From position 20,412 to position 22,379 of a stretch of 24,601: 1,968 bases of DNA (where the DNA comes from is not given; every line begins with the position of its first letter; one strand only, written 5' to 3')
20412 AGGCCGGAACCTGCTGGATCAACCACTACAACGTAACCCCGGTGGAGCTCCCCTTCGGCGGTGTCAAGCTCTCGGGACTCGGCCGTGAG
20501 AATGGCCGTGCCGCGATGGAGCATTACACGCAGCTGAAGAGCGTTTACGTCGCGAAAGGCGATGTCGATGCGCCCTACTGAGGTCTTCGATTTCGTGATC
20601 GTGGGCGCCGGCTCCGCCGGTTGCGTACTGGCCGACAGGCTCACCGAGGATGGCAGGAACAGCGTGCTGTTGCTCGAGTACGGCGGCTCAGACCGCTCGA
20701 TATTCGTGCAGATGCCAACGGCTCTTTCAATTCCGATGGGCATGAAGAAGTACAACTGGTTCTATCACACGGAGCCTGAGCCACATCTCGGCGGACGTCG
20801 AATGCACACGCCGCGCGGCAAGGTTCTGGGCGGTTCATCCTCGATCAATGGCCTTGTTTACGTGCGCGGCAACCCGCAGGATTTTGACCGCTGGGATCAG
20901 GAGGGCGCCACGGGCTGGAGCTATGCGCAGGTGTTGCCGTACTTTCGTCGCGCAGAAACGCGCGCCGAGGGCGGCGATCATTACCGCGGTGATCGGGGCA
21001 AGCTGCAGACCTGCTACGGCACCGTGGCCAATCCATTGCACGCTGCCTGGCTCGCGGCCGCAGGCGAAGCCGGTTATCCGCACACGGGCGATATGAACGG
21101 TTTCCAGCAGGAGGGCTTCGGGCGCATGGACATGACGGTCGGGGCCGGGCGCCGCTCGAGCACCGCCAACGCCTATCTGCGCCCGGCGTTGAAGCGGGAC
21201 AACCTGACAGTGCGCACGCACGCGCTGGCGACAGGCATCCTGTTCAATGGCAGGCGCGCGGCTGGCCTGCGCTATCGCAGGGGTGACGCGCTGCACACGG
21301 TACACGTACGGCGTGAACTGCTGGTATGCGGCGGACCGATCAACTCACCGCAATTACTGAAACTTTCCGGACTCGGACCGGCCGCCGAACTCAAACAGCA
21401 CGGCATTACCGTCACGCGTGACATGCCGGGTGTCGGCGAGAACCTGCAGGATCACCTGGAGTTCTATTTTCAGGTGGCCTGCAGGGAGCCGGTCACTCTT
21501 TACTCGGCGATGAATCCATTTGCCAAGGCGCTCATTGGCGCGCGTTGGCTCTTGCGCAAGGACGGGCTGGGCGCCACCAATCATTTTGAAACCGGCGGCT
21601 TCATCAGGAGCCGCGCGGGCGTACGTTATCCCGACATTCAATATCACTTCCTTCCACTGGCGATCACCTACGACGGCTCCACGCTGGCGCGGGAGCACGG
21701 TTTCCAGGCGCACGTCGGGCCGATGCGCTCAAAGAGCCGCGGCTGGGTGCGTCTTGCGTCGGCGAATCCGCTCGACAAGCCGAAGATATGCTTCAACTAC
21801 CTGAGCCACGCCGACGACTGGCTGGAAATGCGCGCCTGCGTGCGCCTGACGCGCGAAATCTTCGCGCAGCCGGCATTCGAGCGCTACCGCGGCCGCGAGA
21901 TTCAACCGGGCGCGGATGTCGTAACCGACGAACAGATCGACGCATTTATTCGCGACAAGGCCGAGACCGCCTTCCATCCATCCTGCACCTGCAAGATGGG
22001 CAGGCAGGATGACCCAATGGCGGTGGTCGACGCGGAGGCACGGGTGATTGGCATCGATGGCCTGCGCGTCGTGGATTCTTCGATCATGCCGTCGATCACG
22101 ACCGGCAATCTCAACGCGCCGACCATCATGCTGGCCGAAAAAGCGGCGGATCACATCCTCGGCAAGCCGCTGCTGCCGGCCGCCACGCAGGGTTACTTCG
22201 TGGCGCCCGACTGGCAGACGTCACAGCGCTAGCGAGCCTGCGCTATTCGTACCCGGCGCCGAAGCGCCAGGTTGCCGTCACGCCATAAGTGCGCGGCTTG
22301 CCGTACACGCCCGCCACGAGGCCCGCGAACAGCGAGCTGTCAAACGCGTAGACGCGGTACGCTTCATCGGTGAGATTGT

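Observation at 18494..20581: BetI repressor fused to betaine aldehyde dehydrogenase: a candidate PutA-like repressor-enzyme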

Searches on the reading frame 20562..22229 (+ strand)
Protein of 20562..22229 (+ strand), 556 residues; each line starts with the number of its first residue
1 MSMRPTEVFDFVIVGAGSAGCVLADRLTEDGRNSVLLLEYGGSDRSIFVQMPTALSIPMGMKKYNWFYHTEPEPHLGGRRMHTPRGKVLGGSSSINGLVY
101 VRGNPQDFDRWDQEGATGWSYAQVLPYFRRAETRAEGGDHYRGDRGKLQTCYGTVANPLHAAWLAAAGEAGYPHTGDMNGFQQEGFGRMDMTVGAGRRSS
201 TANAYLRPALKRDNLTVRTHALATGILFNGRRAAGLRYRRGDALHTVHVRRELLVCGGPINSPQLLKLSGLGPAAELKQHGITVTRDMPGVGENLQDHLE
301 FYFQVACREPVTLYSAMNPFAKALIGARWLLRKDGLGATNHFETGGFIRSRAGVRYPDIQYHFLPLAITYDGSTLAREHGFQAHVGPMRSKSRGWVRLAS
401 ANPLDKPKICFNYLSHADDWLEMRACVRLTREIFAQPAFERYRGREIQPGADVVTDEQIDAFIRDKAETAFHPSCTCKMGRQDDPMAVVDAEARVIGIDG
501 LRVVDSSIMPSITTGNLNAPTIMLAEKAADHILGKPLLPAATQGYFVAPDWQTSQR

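Call 4: search_protein_families(library=pfam, proteins=[window:20562-22229:+])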
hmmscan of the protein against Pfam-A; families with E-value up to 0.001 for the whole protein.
window:20562-22229:+ (556 aa): 3 families
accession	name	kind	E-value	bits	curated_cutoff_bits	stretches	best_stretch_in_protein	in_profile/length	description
PF00732.25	GMC_oxred_N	-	4.1e-53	180.8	23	1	9-299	1-217/218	GMC oxidoreductase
PF05199.19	GMC_oxred_C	-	2e-38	132.5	24.6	1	391-525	2-139/139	GMC oxidoreductase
PF13450.12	NAD_binding_8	-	0.00084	20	21.9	0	13-39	1-26/68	NAD(P)-binding Rossmann-like domain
